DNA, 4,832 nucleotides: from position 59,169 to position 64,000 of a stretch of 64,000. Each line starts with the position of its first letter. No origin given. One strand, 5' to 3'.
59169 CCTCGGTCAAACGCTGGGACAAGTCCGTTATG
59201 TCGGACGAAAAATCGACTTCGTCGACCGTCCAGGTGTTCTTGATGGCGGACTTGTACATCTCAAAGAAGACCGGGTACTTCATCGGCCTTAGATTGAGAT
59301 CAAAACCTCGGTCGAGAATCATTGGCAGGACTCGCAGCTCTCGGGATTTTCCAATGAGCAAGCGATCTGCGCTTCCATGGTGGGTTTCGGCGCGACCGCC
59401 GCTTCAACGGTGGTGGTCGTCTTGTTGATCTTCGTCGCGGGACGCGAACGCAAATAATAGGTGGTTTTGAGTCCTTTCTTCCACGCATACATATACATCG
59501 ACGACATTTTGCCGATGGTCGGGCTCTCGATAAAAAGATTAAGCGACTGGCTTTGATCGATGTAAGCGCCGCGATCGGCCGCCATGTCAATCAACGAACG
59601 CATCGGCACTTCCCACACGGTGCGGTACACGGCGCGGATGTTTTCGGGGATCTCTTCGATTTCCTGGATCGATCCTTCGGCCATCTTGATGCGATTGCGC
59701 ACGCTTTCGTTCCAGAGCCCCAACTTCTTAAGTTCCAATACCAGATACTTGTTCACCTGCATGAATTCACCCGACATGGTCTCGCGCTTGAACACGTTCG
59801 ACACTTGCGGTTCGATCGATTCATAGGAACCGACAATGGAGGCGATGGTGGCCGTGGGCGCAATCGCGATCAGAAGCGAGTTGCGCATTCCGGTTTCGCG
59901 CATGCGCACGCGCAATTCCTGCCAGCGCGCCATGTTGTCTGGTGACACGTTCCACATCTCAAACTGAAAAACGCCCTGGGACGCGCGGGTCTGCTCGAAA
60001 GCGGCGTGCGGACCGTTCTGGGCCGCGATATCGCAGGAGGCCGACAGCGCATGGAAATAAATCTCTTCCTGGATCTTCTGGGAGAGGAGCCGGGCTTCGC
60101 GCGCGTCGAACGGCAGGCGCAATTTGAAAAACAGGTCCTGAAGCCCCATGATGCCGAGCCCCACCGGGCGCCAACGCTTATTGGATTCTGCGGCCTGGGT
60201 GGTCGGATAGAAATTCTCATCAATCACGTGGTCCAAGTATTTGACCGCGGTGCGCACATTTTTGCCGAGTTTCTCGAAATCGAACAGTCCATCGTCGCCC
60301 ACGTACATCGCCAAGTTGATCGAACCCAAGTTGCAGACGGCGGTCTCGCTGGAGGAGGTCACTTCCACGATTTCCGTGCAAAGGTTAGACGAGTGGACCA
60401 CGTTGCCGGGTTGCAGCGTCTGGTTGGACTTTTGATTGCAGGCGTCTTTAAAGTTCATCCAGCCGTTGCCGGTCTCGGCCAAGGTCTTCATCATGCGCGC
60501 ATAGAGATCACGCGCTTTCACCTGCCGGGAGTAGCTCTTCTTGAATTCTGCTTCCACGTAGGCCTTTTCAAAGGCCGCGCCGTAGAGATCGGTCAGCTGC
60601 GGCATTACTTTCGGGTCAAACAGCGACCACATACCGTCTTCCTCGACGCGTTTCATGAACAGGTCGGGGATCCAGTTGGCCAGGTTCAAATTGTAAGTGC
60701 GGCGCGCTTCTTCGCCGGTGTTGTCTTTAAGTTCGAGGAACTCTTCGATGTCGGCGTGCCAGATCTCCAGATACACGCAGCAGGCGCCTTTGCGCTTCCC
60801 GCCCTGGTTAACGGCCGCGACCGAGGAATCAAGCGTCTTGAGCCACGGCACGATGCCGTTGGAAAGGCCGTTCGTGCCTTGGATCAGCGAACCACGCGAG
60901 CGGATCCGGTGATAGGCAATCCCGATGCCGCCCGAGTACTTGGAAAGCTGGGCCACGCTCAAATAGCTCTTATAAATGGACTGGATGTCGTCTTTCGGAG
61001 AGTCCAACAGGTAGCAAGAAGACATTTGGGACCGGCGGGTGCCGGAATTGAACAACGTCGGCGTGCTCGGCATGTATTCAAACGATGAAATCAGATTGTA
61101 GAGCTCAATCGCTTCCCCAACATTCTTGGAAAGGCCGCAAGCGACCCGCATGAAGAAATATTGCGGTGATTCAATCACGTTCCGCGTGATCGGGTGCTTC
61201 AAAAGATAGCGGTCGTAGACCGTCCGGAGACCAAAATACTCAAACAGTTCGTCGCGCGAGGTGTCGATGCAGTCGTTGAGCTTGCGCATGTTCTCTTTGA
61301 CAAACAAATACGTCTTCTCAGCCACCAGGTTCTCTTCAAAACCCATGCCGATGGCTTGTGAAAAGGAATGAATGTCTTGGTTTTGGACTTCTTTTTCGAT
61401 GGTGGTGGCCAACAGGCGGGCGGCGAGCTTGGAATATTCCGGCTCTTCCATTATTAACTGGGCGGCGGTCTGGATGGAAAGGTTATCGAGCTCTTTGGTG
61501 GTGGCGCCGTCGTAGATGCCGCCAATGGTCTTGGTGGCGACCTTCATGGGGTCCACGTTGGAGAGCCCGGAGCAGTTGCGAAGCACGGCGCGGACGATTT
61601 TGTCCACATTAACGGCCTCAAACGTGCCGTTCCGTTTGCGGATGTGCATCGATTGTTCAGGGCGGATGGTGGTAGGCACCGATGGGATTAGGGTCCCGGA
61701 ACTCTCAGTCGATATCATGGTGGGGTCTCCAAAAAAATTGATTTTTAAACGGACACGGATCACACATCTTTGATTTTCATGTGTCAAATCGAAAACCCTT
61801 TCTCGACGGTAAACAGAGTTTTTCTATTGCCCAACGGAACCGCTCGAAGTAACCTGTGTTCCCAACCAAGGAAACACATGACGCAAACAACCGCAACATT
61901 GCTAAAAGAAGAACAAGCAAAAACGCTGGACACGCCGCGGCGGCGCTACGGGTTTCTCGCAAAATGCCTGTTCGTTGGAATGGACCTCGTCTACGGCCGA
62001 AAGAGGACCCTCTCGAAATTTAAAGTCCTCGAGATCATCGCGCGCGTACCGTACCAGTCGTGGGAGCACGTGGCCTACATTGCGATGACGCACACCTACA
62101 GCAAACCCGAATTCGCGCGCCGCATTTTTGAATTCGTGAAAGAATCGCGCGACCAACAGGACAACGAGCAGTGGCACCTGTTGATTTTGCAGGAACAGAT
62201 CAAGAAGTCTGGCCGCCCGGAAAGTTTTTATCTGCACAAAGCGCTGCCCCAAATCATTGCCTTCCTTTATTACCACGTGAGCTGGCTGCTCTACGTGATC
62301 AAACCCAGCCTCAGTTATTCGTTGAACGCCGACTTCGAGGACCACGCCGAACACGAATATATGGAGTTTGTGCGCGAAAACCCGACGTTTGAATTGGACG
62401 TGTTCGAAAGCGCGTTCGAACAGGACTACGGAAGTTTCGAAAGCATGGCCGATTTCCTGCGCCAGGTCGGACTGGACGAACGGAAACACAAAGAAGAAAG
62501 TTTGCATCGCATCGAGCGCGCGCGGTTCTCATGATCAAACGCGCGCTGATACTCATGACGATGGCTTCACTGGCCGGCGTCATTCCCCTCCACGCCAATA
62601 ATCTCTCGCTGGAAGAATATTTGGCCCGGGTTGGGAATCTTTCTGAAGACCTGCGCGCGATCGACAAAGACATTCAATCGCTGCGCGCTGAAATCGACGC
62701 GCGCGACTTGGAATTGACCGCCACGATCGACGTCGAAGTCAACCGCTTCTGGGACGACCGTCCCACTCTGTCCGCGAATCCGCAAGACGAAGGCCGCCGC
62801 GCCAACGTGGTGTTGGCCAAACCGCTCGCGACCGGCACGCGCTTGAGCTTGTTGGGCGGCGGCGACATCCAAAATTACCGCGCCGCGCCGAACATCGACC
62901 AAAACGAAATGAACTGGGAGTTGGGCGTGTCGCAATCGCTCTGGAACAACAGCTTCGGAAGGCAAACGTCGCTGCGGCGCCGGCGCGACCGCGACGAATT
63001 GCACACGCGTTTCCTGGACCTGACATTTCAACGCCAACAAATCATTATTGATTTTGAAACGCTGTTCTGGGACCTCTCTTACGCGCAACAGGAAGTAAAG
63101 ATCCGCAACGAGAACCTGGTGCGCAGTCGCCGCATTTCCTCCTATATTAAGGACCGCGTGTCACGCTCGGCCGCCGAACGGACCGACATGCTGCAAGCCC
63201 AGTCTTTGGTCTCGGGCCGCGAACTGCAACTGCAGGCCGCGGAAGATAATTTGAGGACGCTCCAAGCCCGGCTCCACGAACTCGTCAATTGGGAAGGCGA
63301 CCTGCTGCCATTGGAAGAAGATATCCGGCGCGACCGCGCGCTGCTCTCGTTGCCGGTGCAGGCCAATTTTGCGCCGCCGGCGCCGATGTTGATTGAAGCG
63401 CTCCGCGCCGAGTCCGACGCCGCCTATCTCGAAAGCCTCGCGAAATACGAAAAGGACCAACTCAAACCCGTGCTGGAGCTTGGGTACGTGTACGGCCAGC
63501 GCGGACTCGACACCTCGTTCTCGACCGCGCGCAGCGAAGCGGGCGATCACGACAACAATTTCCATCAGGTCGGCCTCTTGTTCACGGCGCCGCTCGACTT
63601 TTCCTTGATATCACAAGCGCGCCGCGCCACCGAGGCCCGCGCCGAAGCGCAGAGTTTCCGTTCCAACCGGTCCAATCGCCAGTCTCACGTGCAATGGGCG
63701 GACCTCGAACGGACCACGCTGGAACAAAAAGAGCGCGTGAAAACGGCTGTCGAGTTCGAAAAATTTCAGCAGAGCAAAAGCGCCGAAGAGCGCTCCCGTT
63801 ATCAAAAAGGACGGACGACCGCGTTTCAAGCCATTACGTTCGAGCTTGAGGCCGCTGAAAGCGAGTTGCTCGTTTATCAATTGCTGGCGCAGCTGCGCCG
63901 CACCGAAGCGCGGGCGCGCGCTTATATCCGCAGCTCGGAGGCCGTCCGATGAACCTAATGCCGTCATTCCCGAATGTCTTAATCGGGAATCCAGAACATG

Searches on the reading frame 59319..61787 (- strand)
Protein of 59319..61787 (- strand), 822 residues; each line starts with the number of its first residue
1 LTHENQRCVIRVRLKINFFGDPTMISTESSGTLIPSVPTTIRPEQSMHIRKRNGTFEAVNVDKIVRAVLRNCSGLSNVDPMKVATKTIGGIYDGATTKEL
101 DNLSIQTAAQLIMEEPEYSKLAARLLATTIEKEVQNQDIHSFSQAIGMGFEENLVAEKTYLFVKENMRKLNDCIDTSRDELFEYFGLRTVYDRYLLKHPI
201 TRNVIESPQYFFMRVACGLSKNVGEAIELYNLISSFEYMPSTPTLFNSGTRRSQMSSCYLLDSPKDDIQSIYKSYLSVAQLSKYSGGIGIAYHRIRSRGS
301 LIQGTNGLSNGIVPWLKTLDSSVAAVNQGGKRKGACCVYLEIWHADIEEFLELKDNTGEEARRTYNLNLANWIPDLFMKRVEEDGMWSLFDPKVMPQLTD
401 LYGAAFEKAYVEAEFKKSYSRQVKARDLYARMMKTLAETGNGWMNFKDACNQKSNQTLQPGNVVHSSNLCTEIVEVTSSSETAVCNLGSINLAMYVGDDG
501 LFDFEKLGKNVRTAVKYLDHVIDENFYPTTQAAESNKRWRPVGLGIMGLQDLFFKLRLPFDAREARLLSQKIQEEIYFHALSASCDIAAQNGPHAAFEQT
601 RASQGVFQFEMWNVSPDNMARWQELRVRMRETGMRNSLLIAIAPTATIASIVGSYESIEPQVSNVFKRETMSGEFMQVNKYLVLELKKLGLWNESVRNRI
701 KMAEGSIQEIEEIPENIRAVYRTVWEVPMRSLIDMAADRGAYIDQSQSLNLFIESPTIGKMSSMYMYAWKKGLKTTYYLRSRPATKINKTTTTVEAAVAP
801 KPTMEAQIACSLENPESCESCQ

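Call 17: search_protein_families(library=pfam, proteins=[window:59319-61787:-])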
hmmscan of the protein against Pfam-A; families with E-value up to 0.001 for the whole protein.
window:59319-61787:- (822 aa): 3 families
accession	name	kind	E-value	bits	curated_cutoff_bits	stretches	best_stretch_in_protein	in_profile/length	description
PF02867.20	Ribonuc_red_lgC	-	1.3e-200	667.9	23.9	1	256-779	1-523/523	Ribonucleotide reductase, barrel domain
PF00317.26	Ribonuc_red_lgN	-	5.4e-22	78.1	28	1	181-252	2-76/77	Ribonucleotide reductase, all-alpha domain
PF03477.21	ATP-cone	-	4.9e-12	46.7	25.8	1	47-132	1-87/88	ATP cone domain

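Call 56: find_homologous_proteins(query=window:59319-61787:-, max_evalue=1e-50)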
Query window:59319-61787:- (822 aa): 8000 proteins with E <= 1e-50 among 8000 candidates; the best 120 are listed.
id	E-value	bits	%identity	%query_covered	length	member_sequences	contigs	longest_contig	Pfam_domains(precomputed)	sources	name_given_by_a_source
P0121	0.0e+0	1819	100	97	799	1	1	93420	PF02867.21,PF00317.27,PF03477.22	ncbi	-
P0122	0.0e+0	1574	85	97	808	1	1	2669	PF02867.21,PF00317.27,PF03477.22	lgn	-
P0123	0.0e+0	1568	86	96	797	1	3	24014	PF02867.21,PF00317.27,PF03477.22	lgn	-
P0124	0.0e+0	1566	85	97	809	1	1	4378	PF02867.21,PF00317.27,PF03477.22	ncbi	-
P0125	0.0e+0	1563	85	97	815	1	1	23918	PF02867.21,PF00317.27,PF03477.22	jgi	jgi:ribonucleoside-diphosphate reductase alpha chain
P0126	0.0e+0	1559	85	97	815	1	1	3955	PF02867.21,PF00317.27,PF03477.22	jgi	jgi:ribonucleoside-diphosphate reductase alpha chain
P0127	0.0e+0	1546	84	97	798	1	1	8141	PF02867.21,PF00317.27,PF03477.22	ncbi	-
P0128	0.0e+0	1529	83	96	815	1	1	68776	PF02867.21,PF00317.27,PF03477.22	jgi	jgi:ribonucleoside-diphosphate reductase alpha chain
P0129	0.0e+0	1519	83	97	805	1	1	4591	PF02867.21,PF00317.27,PF03477.22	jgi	jgi:ribonucleoside-diphosphate reductase alpha chain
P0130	0.0e+0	1508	80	97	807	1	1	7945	PF02867.21,PF00317.27,PF03477.22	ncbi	-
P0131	0.0e+0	1410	77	95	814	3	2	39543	PF02867.21,PF00317.27,PF03477.22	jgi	jgi:ribonucleoside-diphosphate reductase alpha chain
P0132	0.0e+0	1403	87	85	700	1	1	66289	PF02867.21,PF00317.27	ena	-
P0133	0.0e+0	1382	77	94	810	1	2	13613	PF02867.21,PF00317.27,PF03477.22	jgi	-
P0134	0.0e+0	1375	74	97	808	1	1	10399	PF02867.21,PF00317.27,PF03477.22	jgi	jgi:ribonucleoside-diphosphate reductase alpha chain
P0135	0.0e+0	1368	76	94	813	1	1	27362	PF02867.21,PF00317.27,PF03477.22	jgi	jgi:ribonucleoside-diphosphate reductase alpha chain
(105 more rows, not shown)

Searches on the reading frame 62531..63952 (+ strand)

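Call 17: search_protein_families(library=pfam, proteins=[window:62531-63952:+])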
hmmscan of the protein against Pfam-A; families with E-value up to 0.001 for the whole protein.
window:62531-63952:+ (473 aa): 1 family
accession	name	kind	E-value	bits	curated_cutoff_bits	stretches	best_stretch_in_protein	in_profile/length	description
PF02321.23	OEP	-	5.3e-15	56.2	22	2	29-253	3-187/187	Outer membrane efflux protein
